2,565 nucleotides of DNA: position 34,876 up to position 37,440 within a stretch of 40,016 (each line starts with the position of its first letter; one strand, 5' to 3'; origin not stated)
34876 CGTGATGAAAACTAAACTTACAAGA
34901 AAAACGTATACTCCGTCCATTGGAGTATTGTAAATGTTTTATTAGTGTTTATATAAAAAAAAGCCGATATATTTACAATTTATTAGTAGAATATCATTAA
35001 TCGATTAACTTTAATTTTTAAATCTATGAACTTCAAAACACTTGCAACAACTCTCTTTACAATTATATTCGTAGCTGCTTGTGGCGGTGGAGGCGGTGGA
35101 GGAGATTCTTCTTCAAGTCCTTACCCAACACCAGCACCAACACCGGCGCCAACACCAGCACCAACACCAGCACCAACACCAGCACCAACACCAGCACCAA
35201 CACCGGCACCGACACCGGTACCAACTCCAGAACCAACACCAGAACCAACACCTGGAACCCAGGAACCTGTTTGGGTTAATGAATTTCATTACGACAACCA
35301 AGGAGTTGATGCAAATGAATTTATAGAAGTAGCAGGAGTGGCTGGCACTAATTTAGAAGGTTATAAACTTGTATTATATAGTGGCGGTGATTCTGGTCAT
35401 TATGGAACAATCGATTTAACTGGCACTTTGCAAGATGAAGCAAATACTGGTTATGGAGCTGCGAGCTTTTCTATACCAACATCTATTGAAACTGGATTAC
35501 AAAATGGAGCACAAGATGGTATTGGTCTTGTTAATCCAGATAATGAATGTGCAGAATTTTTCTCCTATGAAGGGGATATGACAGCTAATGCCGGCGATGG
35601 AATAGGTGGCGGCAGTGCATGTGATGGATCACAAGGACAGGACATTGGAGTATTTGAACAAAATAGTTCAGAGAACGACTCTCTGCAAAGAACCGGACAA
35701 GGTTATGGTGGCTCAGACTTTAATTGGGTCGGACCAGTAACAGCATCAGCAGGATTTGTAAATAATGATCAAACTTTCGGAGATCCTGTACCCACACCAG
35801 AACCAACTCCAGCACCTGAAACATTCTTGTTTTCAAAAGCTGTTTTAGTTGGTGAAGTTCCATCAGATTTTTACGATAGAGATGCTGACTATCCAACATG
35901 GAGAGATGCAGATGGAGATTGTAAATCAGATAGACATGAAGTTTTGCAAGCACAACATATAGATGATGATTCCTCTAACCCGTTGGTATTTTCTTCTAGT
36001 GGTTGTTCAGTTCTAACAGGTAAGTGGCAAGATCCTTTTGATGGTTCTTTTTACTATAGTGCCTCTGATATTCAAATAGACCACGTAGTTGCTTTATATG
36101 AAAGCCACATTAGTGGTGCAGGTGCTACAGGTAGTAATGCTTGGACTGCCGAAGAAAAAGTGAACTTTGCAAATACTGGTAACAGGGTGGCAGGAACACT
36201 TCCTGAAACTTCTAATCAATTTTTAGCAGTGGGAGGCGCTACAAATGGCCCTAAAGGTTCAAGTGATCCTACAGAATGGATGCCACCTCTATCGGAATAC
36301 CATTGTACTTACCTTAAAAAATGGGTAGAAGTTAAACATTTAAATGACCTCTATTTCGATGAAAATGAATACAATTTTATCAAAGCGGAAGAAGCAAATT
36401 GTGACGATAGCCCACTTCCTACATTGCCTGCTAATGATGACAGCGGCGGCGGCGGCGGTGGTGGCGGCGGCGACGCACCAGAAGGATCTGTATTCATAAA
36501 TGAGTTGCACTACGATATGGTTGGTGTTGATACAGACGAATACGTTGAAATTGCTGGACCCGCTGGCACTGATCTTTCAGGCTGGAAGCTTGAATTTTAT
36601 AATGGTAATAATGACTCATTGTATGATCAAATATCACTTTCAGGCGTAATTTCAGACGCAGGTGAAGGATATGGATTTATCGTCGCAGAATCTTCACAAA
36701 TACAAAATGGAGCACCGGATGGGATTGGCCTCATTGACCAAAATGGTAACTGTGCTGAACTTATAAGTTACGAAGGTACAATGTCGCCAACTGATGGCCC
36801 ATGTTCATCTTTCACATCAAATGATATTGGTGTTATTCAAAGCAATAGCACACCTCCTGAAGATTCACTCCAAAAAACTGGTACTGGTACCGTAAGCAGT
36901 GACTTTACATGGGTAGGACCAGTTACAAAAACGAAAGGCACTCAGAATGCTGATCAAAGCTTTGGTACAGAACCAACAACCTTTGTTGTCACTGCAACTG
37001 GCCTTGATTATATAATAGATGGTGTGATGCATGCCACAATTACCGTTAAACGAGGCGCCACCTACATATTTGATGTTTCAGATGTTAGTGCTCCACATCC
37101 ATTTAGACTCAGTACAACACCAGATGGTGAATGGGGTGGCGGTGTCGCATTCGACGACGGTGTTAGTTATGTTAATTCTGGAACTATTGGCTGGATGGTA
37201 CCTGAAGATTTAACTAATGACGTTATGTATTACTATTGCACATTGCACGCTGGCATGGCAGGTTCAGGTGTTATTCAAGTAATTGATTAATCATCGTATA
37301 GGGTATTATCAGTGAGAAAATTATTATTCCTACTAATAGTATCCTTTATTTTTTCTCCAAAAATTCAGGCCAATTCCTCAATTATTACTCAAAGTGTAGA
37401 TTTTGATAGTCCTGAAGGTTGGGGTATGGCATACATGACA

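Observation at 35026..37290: Unusual modular surface nuclease: lipoprotein anchor, two LTD-like modules flanking a DUF1524 His-Me nuclease, and a C-terminal cupredoxin-like domain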

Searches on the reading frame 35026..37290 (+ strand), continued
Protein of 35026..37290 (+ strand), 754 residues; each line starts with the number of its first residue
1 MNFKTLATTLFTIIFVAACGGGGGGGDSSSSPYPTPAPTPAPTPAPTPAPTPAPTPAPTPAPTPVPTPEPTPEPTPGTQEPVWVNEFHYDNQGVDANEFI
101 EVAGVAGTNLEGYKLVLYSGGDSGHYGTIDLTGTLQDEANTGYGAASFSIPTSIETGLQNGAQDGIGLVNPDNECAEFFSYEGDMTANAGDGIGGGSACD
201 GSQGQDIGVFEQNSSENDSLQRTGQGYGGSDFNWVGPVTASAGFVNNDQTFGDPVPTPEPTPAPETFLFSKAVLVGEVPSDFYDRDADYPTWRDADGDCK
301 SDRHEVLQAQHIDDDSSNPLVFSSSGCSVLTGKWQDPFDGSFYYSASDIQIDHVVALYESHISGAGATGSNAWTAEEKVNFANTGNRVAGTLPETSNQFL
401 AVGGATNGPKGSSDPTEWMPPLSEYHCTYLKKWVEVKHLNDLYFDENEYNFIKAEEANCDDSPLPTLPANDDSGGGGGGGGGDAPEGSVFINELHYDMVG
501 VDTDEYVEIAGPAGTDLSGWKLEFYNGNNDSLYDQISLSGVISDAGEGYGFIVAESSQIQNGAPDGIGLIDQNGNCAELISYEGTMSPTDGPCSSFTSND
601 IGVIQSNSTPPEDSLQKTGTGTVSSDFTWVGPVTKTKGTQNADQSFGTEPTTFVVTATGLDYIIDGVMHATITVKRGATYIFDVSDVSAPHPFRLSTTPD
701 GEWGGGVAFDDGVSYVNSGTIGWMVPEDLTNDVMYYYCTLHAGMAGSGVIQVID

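Call 16: find_homologous_proteins(query=window:35257-37287:+, max_evalue=0.001)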
Query window:35257-37287:+ (677 aa): 917 proteins with E <= 0.001 among 8000 candidates; the best 120 are listed.
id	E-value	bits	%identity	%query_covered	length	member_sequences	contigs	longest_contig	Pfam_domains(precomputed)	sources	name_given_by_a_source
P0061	0.0e+0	1380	93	94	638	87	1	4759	-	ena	-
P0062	0.0e+0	1119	81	88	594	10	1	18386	PF00932.26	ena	-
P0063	0.0e+0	1073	74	95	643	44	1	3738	-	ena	-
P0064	1.8e-285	967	72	84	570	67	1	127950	-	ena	-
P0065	1.4e-278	945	73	84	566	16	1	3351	-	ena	-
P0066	3.6e-276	937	74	84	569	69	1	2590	PF00932.26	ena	-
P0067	3.3e-271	920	71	84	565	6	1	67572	PF00932.26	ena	-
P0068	1.3e-264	898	72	81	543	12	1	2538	-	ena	-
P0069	6.0e-258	876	68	84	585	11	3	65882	PF00932.26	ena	-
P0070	2.8e-181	623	54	83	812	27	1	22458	PF00028.24,PF17803.8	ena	-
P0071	2.7e-178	613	53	83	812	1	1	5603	PF00028.24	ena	-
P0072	4.4e-178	612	53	83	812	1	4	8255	PF00028.24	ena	-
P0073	2.9e-177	610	53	83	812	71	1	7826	PF00028.24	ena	-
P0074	1.1e-176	608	53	83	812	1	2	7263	PF00932.26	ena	-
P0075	5.1e-176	606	52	83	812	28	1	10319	PF00932.26,PF00028.24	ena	-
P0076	1.0e-175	604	52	83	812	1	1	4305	PF00932.26,PF00028.24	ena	-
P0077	1.7e-175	604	52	83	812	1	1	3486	PF00932.26,PF00028.24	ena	-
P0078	7.1e-175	602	52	83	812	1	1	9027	PF00932.26,PF00028.24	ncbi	-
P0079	1.0e-174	601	52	83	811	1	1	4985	PF00932.26,PF00028.24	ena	-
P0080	1.8e-174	600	52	83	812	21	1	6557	PF00932.26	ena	-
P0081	4.3e-174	599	52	83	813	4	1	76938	PF00932.26,PF00028.24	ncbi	-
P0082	1.0e-173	598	52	83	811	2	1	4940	PF00932.26,PF00028.24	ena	-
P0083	4.8e-171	589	51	84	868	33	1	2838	PF00932.26,PF16403.12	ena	-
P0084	1.4e-126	442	53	23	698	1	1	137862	PF00932.26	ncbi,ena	-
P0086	3.4e-121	424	50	25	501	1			PF00932.26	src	-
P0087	1.1e-118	416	50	24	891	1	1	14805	PF00932.26,PF18962.8,PF04231.20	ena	-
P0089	2.1e-115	405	45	24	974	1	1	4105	PF00932.26,PF04231.20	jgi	-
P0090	3.3e-113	398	48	27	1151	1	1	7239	PF00932.26,PF19580.6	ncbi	ncbi:hypothetical protein ACFLR4_04770, partial [Bacteroidota bacterium]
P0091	8.1e-111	390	49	25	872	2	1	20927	PF00932.26,PF18962.8,PF13860.13,PF04231.20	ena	-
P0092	3.0e-109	385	50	24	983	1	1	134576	PF00932.26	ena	-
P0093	1.6e-108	382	48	23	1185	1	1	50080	PF00932.26,PF03372.30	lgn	-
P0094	8.9e-108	380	50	23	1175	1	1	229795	PF10342.16,PF03372.30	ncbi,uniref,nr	ncbi:ExeM/NucH family extracellular endonuclease [Alteromonas sp. ASW11-130]|uniref:ExeM/NucH family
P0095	2.6e-107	378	48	23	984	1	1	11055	PF00932.26,PF04231.20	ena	-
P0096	3.3e-106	375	52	23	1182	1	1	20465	PF00932.26,PF03372.30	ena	-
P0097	3.2e-103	365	46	25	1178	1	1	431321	PF00932.26,PF03372.30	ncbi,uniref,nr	ncbi:ExeM/NucH family extracellular endonuclease [Alteromonas ponticola]|uniref:ExeM/NucH family ext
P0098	1.4e-101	360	50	23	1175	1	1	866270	PF00932.26,PF03372.30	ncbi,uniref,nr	ncbi:ExeM/NucH family extracellular endonuclease [Alteromonas ponticola]|uniref:ExeM/NucH family ext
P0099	2.3e-101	359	47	23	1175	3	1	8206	PF00932.26,PF03372.30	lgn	-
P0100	1.0e-99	353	47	23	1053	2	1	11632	PF00932.26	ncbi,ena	-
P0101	1.2e-99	353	49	24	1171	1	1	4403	PF00932.26,PF18962.8,PF03372.30,PF18942.6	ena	-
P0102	5.3e-98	348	43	27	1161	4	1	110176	PF00932.26,PF18962.8,PF03372.30,PF18942.6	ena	-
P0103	7.7e-95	337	46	27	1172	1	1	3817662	PF00932.26,PF18962.8,PF03372.30,PF18942.6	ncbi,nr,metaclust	ncbi:Por secretion system C-terminal sorting domain-containing protein [Flavobacteriaceae bacterium 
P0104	8.2e-91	324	52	25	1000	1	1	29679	PF00932.26,PF03160.21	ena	-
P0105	2.9e-90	322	47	23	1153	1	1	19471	PF00932.26,PF03372.30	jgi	-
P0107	9.7e-87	310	54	24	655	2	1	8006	PF00932.26,PF04231.20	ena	-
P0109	8.4e-86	307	53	23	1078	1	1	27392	PF00932.26,PF03372.30,PF00353.26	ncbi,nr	ncbi:MAG: ExeM/NucH family extracellular endonuclease [Actinomycetota bacterium]|nr:ExeM/NucH family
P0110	5.1e-85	305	53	24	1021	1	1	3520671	PF00932.26,PF02494.23,PF18962.8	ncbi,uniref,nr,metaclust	ncbi:HYR domain-containing protein [Aequorivita sublithincola DSM 14238]|uniref:HYR domain-containin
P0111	3.1e-84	302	52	24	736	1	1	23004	PF00932.26,PF02494.23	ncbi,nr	ncbi:HYR domain-containing protein, partial [Vitellibacter sp. q18]|nr:HYR domain-containing protein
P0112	8.4e-84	301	47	22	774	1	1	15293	PF00932.26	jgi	jgi:hypothetical protein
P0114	3.0e-83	299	52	23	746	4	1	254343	PF00932.26,PF02494.23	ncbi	ncbi:HYR domain-containing protein, partial [Aureisphaera sp. CAU 1614]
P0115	4.8e-83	298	51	24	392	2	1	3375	PF00932.26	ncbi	ncbi:MAG: hypothetical protein AAFV93_14315, partial [Chloroflexota bacterium]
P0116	5.6e-83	298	51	25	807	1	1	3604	PF00932.26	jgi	-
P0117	1.3e-82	297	49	24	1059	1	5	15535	PF00932.26,PF03372.30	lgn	-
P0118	1.1e-81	294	52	23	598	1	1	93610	PF00932.26,PF02494.23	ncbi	ncbi:HYR domain-containing protein, partial [Aequorivita sp. SDUM287046]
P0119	1.6e-81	293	51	23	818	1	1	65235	PF00932.26,PF02494.23,PF16403.12,PF09136.17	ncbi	ncbi:HYR domain-containing protein, partial [Aureisphaera sp.]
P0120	4.8e-81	292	47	27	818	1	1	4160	PF22352.3,PF00801.27,PF00932.26,PF04231.20,PF18911.7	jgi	-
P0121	1.5e-80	290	50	24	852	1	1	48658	PF00932.26,PF25833.1,PF04231.20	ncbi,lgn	-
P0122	2.1e-80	289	51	23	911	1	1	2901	PF22352.3,PF00801.27,PF00932.26,PF04231.20,PF00041.28,PF18911.7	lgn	-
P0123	4.8e-80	288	53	23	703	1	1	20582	PF00932.26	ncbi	ncbi:MAG: hypothetical protein AAF547_08030, partial [Actinomycetota bacterium]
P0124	8.5e-80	287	50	23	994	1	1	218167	PF00932.26,PF02494.23,PF18962.8,PF16403.12,PF19077.7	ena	-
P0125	8.7e-80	287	48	26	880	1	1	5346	PF00932.26,PF04231.20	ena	-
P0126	9.2e-80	287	50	23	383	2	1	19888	PF00932.26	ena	-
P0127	1.0e-79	287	44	27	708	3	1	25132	PF00932.26,PF04231.20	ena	-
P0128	3.1e-79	286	50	23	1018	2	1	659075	PF22352.3,PF00801.27,PF00932.26,PF04231.20,PF01483.28,PF18911.7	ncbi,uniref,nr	ncbi:PKD domain-containing protein [Aliikangiella marina]|uniref:PKD domain-containing protein n=1 T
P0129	4.1e-79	285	54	23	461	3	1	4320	PF00932.26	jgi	jgi:hypothetical protein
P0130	4.7e-79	285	49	25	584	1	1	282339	PF04250.20,PF00932.26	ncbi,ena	-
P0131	5.7e-79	285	48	23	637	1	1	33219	PF00932.26,PF04231.20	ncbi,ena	-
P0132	1.5e-78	283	42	34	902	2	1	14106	PF00932.26,PF02494.23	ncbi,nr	ncbi:MAG: HYR domain-containing protein, partial [Flavobacteriaceae bacterium]|nr:HYR domain-contain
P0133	1.9e-78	283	51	25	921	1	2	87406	PF00801.27,PF00932.26,PF04231.20,PF18911.7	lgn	-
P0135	3.0e-78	282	50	24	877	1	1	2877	PF00932.26,PF02494.23,PF16403.12,PF01483.28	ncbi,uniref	ncbi:proprotein convertase P-domain-containing protein, partial [Planktosalinus lacus]|uniref:propro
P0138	5.1e-78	282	51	24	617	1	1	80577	PF00932.26,PF04231.20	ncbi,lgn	-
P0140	7.8e-78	281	47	25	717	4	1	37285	PF00932.26,PF18962.8,PF04231.20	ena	-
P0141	9.6e-78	281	50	24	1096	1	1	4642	PF00932.26,PF03372.30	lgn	-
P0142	1.9e-77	280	53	24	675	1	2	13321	PF00932.26,PF04231.20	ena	-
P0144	4.3e-77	279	49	25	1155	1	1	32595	PF00932.26,PF03372.30,PF00353.26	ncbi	ncbi:MAG: ExeM/NucH family extracellular endonuclease [Cyanobacteria bacterium J06623_4]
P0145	6.6e-77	278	51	24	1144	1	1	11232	PF00932.26,PF04231.20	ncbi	-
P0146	9.4e-77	277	51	23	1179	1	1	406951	PF00932.26,PF02494.23,PF20773.6,PF18962.8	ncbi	-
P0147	1.2e-76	277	52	24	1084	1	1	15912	PF00932.26,PF03372.30,PF00353.26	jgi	jgi:predicted extracellular nuclease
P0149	1.7e-76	277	50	24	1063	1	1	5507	PF00932.26,PF03372.30,PF18942.6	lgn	-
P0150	2.8e-76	276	51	24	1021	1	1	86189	PF22352.3,PF00801.27,PF00932.26,PF04231.20,PF01483.28,PF18911.7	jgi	jgi:endonuclease I/PKD repeat protein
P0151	3.8e-76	275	51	25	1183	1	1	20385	PF00932.26,PF19580.6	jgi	jgi:predicted extracellular nuclease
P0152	3.8e-76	275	48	23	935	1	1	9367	PF00801.27,PF00932.26,PF04231.20,PF00041.28,PF18911.7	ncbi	-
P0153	4.1e-76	275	47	30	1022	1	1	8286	PF22352.3,PF00801.27,PF00932.26,PF04231.20,PF01483.28,PF18911.7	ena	-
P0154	4.6e-76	275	46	25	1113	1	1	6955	PF00932.26,PF18962.8,PF03372.30,PF18942.6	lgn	-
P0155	5.1e-76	275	51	25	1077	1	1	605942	PF00932.26,PF03372.30,PF18942.6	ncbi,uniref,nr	ncbi:DUF5689 domain-containing protein [Algoriphagus confluentis]|uniref:Endonuclease/exonuclease/ph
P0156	5.6e-76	275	49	23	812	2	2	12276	PF22352.3,PF00801.27,PF00932.26,PF04231.20,PF18911.7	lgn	-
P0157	1.2e-75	274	49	25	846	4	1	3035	PF00932.26,PF25833.1,PF04231.20,PF00041.28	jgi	jgi:endonuclease I/chitodextrinase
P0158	1.4e-75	274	50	24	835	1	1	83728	PF00932.26,PF04231.20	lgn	-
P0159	1.9e-75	273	50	24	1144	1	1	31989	PF00932.26,PF25833.1,PF04231.20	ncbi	-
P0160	2.1e-75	273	44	28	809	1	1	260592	PF22352.3,PF00801.27,PF00932.26,PF04231.20,PF18911.7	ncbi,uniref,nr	ncbi:endonuclease [Psychromonas ossibalaenae]|uniref:endonuclease n=1 Tax=Psychromonas ossibalaenae 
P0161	2.1e-75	273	54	24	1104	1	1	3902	PF00932.26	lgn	-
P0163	2.7e-75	273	48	24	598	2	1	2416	PF00932.26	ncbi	ncbi:MAG: lamin tail domain-containing protein, partial [Pseudomonadota bacterium]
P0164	3.0e-75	272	47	27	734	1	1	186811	PF00932.26,PF18962.8,PF04231.20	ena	-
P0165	3.4e-75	272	47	25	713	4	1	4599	PF00932.26,PF04231.20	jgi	-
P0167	3.5e-75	272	48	28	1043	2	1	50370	PF00932.26,PF00404.25,PF03372.30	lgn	-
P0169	4.5e-75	272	55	21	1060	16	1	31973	PF00932.26,PF03372.30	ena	-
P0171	9.4e-75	271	49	22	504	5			PF00932.26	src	-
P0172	9.5e-75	271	49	25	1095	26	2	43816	PF18962.8,PF03372.30,PF18942.6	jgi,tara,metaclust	jgi:hypothetical protein|tara:strand:- start:4954 stop:8241 length:3288 start_codon:yes stop_codon:y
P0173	1.2e-74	270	49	23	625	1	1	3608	PF00932.26,PF04231.20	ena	-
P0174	1.3e-74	270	51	23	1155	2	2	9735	PF00932.26,PF19580.6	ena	-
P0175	1.7e-74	270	47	25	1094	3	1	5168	PF08548.18,PF03372.30,PF00353.26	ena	-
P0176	2.0e-74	270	48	25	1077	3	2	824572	PF00932.26,PF18962.8,PF03372.30,PF18942.6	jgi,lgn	jgi:Predicted extracellular nuclease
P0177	2.1e-74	270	50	24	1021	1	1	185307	PF22352.3,PF00801.27,PF00932.26,PF04231.20,PF01483.28,PF18911.7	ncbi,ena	-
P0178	2.6e-74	269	47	26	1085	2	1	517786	PF00932.26,PF18962.8,PF03372.30,PF18942.6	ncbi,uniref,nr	ncbi:T9SS type A sorting domain-containing protein [Pontibacter arcticus]|uniref:LTD domain-containi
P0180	3.0e-74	269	50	25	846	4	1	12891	PF00801.27,PF00932.26,PF04231.20,PF18911.7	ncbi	ncbi:MAG: endonuclease I/PKD repeat protein [Paraglaciecola sp.]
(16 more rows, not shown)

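Call 20: predict_structure(protein=window:35026-37287:+)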
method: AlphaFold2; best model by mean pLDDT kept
length: 754 residues; sequences in the alignment: 1
mean_pLDDT: 39.0   pTM: 0.27
mean pLDDT of the five models: 39.0, 34.7, 33.5, 33.0, 27.2
residues with pLDDT >= 90: 0; 70-90: 39; 50-70: 109; < 50: 606
segments of 3 or more residues with pLDDT < 50: 1-7, 9-31, 33-38, 44-46, 68-79, 91-96, 121-123, 160-163, 174-176, 180-507, 527-532, 543-566, 571-673, 685-719, 730-754
pLDDT, mean of each block of 10 residues (from residue 1): 42 40 34 46 49 57 50 42 58 51 78 73 64 75 74 54 61 48 34 34 30 25 23 23 23 29 25 23 30 40 30 34 37 37 35 29 25 26 29 28 27 33 28 25 25 26 29 27 35 37 42 55 54 53 42 35 46 45 35 31 23 25 23 24 29 34 37 50 48 43 32 44 51 43 40 37
secondary structure, 60 per line:
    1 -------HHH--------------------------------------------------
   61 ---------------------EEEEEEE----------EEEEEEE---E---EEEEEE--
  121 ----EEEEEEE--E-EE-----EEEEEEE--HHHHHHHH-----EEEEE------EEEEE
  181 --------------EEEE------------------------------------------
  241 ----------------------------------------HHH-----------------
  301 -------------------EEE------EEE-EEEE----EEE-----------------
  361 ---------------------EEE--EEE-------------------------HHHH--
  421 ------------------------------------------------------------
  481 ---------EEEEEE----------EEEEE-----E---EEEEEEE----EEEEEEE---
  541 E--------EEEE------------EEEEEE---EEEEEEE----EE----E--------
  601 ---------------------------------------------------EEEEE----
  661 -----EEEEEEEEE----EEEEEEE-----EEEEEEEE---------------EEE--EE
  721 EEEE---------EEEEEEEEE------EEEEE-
elements in order (helices of 4 or more, strands of 3 or more residues): E82-88 E99-105 E113-118 E125-131 E143-149 H152-159 E165-169 E176-180 E195-198 E320-322 E329-331 E333-336 E341-343 E382-384 E387-389 H415-418 E490-495 E506-510 E520-526 E531-537 E550-553 E566-571 E575-581 E652-656 E666-674 E679-685 E691-698 E714-716 E719-724 E734-742 E749-753

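Call 29: find_encoding_contigs(protein=P0064, flank=8000, max_places=3)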
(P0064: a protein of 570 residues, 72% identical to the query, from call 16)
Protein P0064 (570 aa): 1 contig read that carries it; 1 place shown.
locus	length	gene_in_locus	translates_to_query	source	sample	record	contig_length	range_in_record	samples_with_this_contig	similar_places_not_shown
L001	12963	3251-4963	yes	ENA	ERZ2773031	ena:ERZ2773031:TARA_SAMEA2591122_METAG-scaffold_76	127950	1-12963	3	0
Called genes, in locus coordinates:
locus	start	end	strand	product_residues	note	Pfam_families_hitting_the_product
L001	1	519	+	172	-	?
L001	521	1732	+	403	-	PF01773:Nucleos_tra2_N, PF07670:Gate, PF07662:Nucleos_tra2_C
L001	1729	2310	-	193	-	PF00265:TK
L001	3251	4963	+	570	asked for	-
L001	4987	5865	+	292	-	-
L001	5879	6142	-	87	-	-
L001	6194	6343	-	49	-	-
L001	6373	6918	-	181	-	PF02586:SRAP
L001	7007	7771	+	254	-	-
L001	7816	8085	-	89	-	-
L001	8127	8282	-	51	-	-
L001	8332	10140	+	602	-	PF01401:Peptidase_M2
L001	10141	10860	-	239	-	PF19578:DUF6090 (faint)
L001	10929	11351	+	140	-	-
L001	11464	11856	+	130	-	-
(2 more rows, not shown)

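Call 84: list_cluster_members(proteins=[window:35026-37287:+, P0081, P0013, P0017, P0078])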
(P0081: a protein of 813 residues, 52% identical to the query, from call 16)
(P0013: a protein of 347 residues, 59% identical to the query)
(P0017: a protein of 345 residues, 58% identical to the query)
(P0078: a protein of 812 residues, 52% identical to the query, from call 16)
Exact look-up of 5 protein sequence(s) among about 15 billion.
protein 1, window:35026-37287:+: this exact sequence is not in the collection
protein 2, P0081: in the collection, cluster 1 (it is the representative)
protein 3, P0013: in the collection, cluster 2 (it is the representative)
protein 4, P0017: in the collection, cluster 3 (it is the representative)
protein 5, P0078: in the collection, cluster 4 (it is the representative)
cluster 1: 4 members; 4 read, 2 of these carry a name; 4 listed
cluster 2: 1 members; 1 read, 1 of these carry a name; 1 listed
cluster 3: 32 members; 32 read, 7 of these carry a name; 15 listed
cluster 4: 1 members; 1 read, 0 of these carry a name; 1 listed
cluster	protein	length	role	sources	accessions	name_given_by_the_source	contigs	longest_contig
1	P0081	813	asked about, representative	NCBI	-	-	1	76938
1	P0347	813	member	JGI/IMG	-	hypothetical protein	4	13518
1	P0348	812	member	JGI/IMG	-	hypothetical protein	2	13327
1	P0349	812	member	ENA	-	-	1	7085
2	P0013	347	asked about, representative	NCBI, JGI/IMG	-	hypothetical protein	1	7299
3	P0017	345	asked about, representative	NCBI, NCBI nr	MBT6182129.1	MAG: hypothetical protein HOI00_09290 [Halieaceae bacterium] | hypothetical protein [Halieaceae bacterium]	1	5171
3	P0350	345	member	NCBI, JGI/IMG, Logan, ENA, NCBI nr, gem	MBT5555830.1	MAG: hypothetical protein HOJ80_02990 [Halieaceae bacterium] | hypothetical protein | hypothetical protein [Halieaceae bacterium]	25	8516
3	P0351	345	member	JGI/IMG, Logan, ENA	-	hypothetical protein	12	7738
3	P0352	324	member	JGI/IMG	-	hypothetical protein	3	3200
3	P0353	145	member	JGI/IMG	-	hypothetical protein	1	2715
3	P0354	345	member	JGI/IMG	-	hypothetical protein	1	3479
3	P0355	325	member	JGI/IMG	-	hypothetical protein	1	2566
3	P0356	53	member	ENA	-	-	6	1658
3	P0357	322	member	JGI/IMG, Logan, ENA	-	-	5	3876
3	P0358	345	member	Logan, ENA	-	-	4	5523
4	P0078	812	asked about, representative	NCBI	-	-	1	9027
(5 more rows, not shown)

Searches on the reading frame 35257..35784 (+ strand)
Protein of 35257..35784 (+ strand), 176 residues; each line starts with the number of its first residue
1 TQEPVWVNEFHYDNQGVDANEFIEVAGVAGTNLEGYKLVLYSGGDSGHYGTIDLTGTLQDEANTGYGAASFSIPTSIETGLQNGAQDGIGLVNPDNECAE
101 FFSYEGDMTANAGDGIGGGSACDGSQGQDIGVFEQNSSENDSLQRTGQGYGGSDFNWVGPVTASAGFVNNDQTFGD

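Call 7: search_protein_families(library=pfam, proteins=[window:35257-35784:+], max_evalue=10)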
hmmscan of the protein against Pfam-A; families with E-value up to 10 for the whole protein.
seq(176 aa): 0 families
